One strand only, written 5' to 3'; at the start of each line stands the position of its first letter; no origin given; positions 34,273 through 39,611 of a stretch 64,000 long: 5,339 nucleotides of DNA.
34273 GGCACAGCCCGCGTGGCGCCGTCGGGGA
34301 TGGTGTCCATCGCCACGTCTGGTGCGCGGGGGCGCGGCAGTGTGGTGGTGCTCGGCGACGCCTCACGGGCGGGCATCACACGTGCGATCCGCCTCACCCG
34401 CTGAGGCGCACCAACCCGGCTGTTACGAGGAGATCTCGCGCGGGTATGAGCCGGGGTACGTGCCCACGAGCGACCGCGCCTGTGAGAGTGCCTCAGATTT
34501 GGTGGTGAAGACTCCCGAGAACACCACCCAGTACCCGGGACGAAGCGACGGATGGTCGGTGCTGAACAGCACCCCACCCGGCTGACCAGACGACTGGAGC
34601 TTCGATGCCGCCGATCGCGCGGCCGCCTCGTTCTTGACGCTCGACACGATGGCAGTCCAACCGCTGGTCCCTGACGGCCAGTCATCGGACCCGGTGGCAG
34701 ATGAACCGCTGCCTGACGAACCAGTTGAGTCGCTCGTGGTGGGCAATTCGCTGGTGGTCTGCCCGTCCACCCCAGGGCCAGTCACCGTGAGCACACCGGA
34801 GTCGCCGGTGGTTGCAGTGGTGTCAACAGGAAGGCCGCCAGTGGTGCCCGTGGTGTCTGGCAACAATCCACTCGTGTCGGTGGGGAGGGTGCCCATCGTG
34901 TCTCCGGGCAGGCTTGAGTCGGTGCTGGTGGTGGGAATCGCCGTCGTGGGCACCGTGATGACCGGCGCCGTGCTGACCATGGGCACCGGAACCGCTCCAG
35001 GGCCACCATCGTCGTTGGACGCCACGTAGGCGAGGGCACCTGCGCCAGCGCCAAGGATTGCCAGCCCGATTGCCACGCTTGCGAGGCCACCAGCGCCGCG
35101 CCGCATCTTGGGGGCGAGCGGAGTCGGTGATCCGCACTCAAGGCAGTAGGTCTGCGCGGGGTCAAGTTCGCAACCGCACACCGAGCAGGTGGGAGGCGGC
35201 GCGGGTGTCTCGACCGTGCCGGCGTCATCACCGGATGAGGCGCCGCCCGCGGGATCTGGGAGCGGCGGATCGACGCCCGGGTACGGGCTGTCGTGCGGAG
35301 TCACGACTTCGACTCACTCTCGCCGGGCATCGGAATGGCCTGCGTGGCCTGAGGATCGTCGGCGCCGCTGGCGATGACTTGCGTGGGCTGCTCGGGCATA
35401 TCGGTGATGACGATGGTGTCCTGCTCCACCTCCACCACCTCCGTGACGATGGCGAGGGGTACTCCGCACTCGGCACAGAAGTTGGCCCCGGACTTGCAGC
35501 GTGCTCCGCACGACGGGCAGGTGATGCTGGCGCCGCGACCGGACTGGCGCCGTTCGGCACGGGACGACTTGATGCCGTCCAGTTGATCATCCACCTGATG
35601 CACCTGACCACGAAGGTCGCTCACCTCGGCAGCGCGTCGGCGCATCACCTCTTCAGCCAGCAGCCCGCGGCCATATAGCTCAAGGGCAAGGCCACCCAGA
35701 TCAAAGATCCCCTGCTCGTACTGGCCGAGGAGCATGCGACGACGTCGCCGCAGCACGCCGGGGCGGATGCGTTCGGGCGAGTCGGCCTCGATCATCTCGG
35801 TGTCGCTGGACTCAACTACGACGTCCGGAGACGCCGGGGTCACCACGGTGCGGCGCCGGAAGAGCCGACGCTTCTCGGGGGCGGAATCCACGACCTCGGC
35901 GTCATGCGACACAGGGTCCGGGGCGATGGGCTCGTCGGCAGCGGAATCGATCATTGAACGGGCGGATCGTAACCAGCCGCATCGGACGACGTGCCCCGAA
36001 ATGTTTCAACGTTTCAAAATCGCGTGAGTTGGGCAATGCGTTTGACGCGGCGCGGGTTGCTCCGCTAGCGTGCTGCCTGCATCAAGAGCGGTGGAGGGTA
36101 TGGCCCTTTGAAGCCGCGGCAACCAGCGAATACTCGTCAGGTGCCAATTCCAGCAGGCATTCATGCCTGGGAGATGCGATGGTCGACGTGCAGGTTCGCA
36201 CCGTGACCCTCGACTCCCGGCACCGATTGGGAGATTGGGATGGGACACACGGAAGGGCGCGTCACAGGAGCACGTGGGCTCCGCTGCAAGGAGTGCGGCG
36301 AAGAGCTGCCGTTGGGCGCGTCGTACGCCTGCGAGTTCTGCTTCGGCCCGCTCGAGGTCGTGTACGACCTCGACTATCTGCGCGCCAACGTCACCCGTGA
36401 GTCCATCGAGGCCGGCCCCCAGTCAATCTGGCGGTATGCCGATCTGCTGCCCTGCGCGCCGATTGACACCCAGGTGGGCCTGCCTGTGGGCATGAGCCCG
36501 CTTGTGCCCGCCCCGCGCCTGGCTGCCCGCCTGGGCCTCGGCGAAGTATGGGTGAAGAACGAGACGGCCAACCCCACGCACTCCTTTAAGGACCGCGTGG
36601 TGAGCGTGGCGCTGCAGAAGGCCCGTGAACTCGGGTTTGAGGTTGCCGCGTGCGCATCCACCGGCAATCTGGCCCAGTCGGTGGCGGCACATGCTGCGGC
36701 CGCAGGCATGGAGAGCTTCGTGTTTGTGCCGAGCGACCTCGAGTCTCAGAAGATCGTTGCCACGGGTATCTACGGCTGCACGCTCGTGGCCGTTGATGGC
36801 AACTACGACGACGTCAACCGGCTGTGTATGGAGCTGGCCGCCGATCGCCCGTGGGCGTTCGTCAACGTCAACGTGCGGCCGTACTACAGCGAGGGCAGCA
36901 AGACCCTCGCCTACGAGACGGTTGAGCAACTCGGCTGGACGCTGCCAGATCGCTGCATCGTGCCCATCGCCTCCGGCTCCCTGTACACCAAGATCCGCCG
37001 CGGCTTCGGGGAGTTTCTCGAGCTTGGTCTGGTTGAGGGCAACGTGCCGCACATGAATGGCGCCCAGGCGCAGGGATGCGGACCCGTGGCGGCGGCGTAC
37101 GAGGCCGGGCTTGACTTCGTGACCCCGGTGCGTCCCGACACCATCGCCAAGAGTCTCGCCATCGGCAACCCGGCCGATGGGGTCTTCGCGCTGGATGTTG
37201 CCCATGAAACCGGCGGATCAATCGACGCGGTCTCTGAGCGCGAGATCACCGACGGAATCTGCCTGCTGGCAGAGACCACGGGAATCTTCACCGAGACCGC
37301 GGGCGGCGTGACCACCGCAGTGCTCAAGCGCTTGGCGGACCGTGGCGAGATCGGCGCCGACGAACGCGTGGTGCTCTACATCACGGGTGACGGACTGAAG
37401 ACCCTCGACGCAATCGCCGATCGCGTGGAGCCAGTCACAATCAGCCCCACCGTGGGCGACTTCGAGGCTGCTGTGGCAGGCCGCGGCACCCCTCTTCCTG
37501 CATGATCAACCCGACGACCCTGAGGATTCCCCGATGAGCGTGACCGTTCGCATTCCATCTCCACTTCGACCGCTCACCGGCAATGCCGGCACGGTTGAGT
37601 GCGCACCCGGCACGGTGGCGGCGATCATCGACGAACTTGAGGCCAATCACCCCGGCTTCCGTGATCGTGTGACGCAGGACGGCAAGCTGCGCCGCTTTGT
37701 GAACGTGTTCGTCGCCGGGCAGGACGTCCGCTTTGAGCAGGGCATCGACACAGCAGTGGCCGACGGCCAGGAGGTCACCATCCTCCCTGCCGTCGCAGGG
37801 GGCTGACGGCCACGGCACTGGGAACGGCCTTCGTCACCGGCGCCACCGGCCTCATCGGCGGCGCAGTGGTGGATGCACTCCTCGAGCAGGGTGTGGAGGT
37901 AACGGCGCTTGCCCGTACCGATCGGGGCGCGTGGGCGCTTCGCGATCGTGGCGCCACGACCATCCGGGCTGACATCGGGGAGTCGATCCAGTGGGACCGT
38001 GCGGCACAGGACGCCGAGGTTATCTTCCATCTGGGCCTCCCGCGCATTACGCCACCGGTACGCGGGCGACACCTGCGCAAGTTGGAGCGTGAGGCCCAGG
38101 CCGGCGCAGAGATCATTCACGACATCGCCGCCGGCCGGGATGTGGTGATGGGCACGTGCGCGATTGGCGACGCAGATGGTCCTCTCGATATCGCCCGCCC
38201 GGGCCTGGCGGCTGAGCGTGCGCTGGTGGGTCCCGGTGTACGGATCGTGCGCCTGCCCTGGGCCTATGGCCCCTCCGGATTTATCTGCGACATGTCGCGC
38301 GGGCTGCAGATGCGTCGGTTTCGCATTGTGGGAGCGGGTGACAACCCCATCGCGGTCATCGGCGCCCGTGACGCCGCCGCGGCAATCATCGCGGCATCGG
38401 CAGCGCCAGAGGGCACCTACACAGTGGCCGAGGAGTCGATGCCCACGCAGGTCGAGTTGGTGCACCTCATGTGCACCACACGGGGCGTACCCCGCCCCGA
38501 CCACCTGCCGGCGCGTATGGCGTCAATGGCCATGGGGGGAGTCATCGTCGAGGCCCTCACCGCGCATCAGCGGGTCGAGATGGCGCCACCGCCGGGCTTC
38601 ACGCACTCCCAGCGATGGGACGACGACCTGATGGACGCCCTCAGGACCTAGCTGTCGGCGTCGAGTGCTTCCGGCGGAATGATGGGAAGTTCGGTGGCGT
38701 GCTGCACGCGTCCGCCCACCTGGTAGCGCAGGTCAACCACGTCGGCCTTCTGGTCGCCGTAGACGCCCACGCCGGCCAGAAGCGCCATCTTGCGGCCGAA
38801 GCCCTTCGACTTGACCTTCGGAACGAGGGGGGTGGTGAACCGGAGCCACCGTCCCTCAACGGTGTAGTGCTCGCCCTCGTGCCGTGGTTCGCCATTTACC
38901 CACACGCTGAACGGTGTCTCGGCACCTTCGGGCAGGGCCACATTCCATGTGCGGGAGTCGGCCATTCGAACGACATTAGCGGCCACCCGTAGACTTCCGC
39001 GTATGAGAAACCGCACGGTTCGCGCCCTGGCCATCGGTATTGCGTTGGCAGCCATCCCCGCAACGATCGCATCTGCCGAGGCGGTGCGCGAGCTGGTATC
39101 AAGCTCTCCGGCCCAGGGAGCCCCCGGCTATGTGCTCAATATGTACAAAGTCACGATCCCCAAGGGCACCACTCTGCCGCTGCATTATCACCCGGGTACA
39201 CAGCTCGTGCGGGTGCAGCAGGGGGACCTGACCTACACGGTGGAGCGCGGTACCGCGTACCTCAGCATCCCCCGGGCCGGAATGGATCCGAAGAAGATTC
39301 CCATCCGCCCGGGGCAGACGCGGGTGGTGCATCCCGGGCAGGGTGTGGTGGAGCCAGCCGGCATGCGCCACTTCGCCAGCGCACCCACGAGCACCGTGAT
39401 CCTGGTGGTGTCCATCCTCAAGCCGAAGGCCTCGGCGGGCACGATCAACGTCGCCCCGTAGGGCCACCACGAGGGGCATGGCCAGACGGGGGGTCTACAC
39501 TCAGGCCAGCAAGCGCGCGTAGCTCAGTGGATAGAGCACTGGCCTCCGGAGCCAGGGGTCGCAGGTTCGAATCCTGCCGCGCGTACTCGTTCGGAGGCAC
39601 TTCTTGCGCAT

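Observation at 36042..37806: SAM-I riboswitch controlling a ThrC-fold enzyme plus a CysO-like GG sulfur carrier: a MetM/MetO-type thiocarboxylate route to homocysteine?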

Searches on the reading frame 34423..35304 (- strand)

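Call 4: search_protein_families(library=pfam, proteins=[window:34423-35304:-])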
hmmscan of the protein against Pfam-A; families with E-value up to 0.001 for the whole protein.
window:34423-35304:- (293 aa): 1 family
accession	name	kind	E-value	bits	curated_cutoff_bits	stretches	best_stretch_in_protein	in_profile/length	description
PF05036.18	SPOR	-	6.2e-06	26.9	21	1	213-286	2-72/76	SPOR domain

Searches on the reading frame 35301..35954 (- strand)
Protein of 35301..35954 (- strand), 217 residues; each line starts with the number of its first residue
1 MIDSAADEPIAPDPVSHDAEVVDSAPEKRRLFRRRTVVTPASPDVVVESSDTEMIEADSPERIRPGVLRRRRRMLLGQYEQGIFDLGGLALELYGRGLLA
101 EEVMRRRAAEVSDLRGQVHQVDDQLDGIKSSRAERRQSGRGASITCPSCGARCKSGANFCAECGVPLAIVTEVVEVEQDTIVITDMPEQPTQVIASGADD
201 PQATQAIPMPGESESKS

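Call 4: search_protein_families(library=pfam, proteins=[window:35301-35954:-])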
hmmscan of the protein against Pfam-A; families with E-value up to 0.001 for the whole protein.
window:35301-35954:- (217 aa): 3 families
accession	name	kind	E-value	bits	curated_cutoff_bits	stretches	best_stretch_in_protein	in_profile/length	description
PF13248.11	Zn_ribbon_3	-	7.9e-06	25.6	27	1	144-167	3-26/26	zinc-ribbon domain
PF12773.13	DZR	-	6.3e-05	23.5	27.3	1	144-164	25-45/45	Double zinc ribbon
PF13240.11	Zn_Ribbon_1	-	0.00036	20.7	25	1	146-164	2-20/23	zinc-ribbon domain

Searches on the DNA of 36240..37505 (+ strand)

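Call 28: search_rna_families(source=L001, threshold=gathering)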
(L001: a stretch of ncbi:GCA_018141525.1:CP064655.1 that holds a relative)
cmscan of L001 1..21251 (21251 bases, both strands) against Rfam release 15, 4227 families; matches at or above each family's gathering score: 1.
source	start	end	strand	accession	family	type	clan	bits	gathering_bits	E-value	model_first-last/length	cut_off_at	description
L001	9814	9918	+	RF00162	SAM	Cis-reg; riboswitch;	CL00012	93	44.4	1.8e-21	1-108/108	no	SAM riboswitch aptamer (S box leader)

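Call 33: search_rna_families(sources=[L002, L005, L019, L027, L039, L040, L055, L057, L066, L075, L049], threshold=gathering)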
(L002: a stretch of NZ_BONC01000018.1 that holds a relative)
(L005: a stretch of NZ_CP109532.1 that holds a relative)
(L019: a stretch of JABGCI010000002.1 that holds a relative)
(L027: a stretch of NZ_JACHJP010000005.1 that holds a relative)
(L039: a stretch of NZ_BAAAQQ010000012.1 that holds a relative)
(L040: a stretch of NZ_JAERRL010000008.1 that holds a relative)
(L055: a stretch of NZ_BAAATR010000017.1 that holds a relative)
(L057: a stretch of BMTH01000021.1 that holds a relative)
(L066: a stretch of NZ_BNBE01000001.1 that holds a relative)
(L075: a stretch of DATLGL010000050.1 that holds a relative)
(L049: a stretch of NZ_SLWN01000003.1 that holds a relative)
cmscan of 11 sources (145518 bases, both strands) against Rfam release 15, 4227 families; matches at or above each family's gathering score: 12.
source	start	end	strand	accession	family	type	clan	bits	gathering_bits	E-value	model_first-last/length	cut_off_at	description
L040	5788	5926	+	RF00162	SAM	Cis-reg; riboswitch;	CL00012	78.8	44.4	1.7e-16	1-108/108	no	SAM riboswitch aptamer (S box leader)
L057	5779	5926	+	RF00162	SAM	Cis-reg; riboswitch;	CL00012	78.7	44.4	1.8e-16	1-108/108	no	SAM riboswitch aptamer (S box leader)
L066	5771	5914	+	RF00162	SAM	Cis-reg; riboswitch;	CL00012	76.6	44.4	7.1e-16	1-108/108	no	SAM riboswitch aptamer (S box leader)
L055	5824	5957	+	RF00162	SAM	Cis-reg; riboswitch;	CL00012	73.2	44.4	6.9e-15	1-108/108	no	SAM riboswitch aptamer (S box leader)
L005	5857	5988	+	RF00162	SAM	Cis-reg; riboswitch;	CL00012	72.3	44.4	1.3e-14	1-108/108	no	SAM riboswitch aptamer (S box leader)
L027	5799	5941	+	RF00162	SAM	Cis-reg; riboswitch;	CL00012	71.9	44.4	1.7e-14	1-108/108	no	SAM riboswitch aptamer (S box leader)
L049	5785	5924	+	RF00162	SAM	Cis-reg; riboswitch;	CL00012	71.7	44.4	2e-14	1-108/108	no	SAM riboswitch aptamer (S box leader)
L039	5757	5911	+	RF00162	SAM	Cis-reg; riboswitch;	CL00012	71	44.4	3e-14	1-108/108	no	SAM riboswitch aptamer (S box leader)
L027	810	876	+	RF03015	Transposase-2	Gene; sRNA;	-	70.1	42.7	1.1e-11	1-69/69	no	Transposase-2 RNA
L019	5796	5922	+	RF00162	SAM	Cis-reg; riboswitch;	CL00012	69.5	44.4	8.2e-14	1-108/108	no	SAM riboswitch aptamer (S box leader)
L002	5853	5988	+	RF00162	SAM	Cis-reg; riboswitch;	CL00012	62.8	44.4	7.2e-12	1-108/108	no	SAM riboswitch aptamer (S box leader)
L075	5876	5974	+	RF00162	SAM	Cis-reg; riboswitch;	CL00012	56.4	44.4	5.5e-10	1-108/108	no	SAM riboswitch aptamer (S box leader)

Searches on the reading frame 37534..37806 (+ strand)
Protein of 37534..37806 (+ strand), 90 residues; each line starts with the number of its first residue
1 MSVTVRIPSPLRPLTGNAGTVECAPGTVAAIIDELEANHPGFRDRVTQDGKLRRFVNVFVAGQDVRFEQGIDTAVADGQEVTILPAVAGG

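Call 4: search_protein_families(library=pfam, proteins=[window:37534-37806:+])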
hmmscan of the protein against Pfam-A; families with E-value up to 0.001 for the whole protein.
window:37534-37806:+ (90 aa): 2 families
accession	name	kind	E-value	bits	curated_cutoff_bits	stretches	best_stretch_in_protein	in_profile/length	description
PF02597.26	ThiS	-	4.4e-15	56.4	22.5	1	5-90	1-76/76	ThiS family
PF06805.18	Lambda_tail_I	-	0.00018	22.3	23.8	1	19-90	19-83/83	Bacteriophage lambda tail assembly protein I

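Call 5: search_protein_families(library=ncbifam, proteins=[window:37534-37806:+], max_evalue=0.01)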
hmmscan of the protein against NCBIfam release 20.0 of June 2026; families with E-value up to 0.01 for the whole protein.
window:37534-37806:+ (90 aa): 2 families
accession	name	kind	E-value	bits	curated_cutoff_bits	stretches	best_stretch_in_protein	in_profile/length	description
NF041918.1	SAMP1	equivalog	5.1e-16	59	60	1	10-90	8-91/91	ubiquitin-like small modifier protein 1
TIGR01687.1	moaD_arch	subfamily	7.4e-12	45.6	49.5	1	3-90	1-88/88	MoaD family protein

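Call 48: search_solved_structures(query=window:37534-37806:+, max_evalue=1, show_alignments=2)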
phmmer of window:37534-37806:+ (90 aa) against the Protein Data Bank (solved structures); distinct sequences matched with E-value up to 1: 10.
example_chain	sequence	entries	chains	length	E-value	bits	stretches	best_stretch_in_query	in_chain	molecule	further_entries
3dwg_C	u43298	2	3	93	3.2e-24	87.9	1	1-90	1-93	9.5 kDa culture filtrate antigen cfp10A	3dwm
4n6e_B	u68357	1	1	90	1e-22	83.2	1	1-90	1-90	ThiS/MoaD family protein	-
2m19_A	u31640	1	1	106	8.4e-09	38.7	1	26-90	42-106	Molybdopterin converting factor subunit 1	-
1v8c_A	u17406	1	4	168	1.4e-08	38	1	8-90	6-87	MoaD related protein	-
2g1e_A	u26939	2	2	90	3.4e-05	27.2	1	3-90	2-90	hypothetical protein Ta0895 | Putative uncharacterized protein Ta0895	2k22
2l52_A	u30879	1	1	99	0.0016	21.9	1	54-90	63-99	METHANOSARCINA ACETIVORANS SAMP1 HOMOLOG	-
3po0_A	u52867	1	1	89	0.0066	19.9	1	25-90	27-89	Small archaeal modifier protein 1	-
4hro_A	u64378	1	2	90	0.0076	19.7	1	25-90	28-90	Small archaeal modifier protein 1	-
2l83_A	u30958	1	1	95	0.0095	19.4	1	25-90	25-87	Small archaeal modifier protein 1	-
1vjk_A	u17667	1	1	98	0.094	16.2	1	19-90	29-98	molybdopterin converting factor, subunit 1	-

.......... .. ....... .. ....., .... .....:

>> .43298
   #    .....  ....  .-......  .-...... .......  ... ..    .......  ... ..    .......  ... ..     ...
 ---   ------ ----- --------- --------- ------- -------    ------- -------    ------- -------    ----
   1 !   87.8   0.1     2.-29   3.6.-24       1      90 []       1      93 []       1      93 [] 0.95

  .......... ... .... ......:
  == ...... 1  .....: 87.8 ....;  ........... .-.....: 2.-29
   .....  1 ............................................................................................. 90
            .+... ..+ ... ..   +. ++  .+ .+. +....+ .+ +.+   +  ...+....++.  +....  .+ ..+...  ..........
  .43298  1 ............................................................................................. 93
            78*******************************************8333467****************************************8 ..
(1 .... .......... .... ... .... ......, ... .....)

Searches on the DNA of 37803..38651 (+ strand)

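Call 67: search_rna_families(sources=[L163, L162], threshold=gathering)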
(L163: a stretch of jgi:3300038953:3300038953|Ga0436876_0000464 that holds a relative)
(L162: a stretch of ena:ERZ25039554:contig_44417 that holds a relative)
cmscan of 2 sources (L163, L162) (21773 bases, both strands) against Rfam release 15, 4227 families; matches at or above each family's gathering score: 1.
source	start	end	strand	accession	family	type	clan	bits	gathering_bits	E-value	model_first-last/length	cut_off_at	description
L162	3228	3331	+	RF00162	SAM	Cis-reg; riboswitch;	CL00012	82.7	44.4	1.8e-18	1-108/108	no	SAM riboswitch aptamer (S box leader)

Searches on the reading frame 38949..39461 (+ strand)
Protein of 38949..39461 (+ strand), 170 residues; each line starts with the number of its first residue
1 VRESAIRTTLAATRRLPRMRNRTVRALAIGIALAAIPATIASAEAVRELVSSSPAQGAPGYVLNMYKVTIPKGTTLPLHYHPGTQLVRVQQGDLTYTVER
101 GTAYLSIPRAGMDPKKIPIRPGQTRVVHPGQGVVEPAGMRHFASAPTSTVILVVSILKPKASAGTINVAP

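Call 4: search_protein_families(library=pfam, proteins=[window:38949-39461:+])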
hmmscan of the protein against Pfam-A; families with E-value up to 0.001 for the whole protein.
window:38949-39461:+ (170 aa): 2 families
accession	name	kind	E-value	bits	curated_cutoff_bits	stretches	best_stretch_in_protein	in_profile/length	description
PF07883.17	Cupin_2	-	2.5e-09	37.1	27.2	1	68-99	3-34/70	Cupin domain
PF00190.28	Cupin_1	-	0.00012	22.1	22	1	63-154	33-112/151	Cupin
